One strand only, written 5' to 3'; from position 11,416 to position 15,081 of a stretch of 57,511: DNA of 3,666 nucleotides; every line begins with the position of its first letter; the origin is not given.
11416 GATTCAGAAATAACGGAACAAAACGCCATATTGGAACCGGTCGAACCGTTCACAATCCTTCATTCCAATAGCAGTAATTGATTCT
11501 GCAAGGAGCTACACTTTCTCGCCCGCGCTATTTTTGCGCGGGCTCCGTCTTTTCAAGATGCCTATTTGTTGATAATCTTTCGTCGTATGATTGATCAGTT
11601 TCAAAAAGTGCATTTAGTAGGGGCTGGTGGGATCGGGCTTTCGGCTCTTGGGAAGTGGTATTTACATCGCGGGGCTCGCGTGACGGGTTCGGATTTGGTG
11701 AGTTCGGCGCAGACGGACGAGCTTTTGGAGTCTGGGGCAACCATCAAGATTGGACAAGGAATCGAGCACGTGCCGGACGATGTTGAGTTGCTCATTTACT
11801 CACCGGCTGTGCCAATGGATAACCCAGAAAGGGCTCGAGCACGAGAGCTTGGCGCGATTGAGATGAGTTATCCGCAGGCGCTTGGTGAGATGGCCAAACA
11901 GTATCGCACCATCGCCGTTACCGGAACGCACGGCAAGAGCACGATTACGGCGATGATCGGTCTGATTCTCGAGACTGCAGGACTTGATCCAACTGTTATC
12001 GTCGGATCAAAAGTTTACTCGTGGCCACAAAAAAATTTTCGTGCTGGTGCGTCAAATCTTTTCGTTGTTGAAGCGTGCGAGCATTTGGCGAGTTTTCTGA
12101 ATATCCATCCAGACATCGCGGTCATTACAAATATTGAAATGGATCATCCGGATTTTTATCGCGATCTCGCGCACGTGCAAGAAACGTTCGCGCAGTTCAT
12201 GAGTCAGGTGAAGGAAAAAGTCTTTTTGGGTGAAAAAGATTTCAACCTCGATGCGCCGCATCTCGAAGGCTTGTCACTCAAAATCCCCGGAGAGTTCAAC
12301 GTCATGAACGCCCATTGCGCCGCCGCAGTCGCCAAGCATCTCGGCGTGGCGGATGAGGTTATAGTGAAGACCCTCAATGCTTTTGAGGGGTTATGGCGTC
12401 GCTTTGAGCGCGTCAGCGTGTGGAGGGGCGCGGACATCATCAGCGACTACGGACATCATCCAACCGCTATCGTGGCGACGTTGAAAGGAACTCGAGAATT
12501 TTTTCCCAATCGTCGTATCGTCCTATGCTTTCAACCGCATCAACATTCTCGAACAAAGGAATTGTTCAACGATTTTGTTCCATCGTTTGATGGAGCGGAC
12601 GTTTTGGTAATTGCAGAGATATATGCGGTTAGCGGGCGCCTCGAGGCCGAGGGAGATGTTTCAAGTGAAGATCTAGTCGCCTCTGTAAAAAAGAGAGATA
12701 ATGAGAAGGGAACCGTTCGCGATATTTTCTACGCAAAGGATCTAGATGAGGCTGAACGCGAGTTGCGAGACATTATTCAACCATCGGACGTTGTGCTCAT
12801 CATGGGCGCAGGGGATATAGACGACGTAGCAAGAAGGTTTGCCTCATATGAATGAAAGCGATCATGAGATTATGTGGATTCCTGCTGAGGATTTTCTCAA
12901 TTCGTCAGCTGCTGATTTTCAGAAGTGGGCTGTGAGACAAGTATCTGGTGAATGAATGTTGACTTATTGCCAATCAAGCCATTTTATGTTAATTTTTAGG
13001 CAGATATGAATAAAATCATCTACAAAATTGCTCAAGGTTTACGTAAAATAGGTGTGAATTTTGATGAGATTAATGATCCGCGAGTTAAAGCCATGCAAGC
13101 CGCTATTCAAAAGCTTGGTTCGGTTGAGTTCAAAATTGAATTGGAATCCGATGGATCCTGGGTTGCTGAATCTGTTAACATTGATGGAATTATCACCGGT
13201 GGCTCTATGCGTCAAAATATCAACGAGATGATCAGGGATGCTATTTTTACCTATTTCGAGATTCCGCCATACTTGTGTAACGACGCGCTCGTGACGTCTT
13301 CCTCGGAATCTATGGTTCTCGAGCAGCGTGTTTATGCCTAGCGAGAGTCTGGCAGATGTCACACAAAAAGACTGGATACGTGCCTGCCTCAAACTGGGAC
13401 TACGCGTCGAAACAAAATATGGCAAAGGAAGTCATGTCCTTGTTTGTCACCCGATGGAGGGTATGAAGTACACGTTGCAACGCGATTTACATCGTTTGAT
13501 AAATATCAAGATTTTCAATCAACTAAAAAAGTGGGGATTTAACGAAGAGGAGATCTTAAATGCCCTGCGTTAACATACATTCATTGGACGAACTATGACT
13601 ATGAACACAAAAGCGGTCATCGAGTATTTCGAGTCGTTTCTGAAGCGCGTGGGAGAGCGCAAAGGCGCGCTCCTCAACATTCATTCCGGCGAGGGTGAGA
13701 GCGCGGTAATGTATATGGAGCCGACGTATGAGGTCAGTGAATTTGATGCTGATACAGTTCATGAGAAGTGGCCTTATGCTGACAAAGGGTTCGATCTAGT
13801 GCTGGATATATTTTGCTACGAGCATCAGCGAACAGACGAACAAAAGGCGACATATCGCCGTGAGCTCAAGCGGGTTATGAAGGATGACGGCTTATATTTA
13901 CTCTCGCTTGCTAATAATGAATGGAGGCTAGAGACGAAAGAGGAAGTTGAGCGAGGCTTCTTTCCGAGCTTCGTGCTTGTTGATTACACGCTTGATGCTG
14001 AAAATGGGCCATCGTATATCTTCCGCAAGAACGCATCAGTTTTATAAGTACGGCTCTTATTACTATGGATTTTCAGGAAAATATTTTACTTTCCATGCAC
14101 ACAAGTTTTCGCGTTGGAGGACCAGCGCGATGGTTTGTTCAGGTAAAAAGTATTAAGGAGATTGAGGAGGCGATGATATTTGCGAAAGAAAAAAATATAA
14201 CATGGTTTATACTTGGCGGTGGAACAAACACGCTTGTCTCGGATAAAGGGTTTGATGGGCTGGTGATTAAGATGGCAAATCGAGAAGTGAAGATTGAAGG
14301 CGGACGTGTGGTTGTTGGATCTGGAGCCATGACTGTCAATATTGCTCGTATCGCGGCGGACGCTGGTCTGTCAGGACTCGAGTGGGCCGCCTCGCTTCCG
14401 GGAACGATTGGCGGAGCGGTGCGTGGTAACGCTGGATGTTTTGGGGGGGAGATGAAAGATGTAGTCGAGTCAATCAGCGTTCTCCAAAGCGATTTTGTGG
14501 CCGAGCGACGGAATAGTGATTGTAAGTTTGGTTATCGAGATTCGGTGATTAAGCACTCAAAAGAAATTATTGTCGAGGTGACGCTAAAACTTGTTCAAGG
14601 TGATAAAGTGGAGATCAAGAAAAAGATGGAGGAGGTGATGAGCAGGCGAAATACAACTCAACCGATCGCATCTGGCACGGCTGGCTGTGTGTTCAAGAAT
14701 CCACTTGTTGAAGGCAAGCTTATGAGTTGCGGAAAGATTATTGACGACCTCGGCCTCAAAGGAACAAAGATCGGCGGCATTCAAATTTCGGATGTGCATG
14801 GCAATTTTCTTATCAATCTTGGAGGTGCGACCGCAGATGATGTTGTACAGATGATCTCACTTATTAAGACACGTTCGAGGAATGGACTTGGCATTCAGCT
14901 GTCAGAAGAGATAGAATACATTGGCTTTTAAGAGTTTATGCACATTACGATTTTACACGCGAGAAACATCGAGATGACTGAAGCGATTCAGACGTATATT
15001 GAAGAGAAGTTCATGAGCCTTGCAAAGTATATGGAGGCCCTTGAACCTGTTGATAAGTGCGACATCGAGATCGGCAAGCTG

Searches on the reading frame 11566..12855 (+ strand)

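Call 73: search_protein_families(library=pfam, proteins=[window:11566-12855:+], max_evalue=0.001)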
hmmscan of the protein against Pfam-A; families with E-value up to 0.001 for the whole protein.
window:11566-12855:+ (429 aa): 3 families
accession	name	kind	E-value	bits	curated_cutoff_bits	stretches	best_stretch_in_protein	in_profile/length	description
PF02875.26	Mur_ligase_C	-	3e-21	77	28.4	1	278-416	1-127/127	Mur ligase, glutamate ligase domain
PF01225.30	Mur_ligase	-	1.5e-18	67.3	21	1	14-114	1-95/95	Mur ligase family, catalytic domain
PF08245.18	Mur_ligase_M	-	6e-17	62.7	24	1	118-218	1-116/200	Mur ligase middle domain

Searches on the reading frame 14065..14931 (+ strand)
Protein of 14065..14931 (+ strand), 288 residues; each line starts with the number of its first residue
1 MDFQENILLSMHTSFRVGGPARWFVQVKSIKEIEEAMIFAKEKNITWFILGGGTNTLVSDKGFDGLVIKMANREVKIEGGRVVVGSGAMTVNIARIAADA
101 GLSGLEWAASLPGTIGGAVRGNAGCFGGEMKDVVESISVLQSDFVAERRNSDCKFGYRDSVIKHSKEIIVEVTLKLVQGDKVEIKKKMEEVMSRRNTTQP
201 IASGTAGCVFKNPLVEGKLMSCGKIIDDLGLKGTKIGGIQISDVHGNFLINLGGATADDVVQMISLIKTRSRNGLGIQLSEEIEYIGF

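Call 12: search_protein_families(library=pfam, proteins=[window:14065-14931:+], max_evalue=0.0001)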
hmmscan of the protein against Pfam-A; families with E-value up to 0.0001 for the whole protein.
window:14065-14931:+ (288 aa): 2 families
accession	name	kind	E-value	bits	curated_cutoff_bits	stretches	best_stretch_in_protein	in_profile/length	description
PF02873.21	MurB_C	-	1.2e-28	99.6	27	1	183-286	1-99/99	UDP-N-acetylenolpyruvoylglucosamine reductase, C-terminal domain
PF01565.28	FAD_binding_4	-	2.8e-20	72.9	26.4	1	24-142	4-131/139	FAD binding domain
